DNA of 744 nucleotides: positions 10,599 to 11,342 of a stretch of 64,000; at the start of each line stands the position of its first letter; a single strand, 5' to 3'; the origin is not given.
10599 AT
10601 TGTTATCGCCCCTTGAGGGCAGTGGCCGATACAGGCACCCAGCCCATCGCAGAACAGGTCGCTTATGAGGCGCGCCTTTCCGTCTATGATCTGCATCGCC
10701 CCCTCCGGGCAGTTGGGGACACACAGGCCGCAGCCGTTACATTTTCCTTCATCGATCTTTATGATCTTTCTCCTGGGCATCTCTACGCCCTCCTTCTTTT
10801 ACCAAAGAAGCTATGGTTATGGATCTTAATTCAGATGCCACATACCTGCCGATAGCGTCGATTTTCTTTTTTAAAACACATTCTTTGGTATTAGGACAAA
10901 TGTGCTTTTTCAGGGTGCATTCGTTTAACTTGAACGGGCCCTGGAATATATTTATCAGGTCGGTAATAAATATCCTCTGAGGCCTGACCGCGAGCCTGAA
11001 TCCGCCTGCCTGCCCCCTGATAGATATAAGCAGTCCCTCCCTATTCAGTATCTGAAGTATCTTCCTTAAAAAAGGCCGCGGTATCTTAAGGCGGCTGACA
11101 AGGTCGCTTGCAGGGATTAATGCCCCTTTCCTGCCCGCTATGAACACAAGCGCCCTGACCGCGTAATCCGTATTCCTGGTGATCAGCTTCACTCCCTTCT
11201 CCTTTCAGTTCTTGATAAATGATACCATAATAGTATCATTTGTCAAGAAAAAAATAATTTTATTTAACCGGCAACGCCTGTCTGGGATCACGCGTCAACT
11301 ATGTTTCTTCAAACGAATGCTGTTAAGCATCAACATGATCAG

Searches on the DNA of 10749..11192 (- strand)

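Call 46: search_rna_families(source=L057, start=3800, end=4010, threshold=evalue, max_evalue=10)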
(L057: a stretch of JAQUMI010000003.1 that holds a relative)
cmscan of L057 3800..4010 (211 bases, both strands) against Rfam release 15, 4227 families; matches with E-value up to 10: 3.
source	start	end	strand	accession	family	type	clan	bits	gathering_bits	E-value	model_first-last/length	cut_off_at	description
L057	3800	3862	+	RF02998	IS605-orfB-II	Gene; sRNA;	-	16.1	88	1.4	94-155/155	5'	IS605-orfB-II RNA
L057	3898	3950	+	RF00201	snoZ278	Gene; snRNA; snoRNA; CD-box;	-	12.8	36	4.6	1-115/115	no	Small nucleolar RNA Z278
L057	3940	3982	+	RF03003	GP20-b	Cis-reg;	-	11.8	36.2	5.8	1-62/62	no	GP20-b RNA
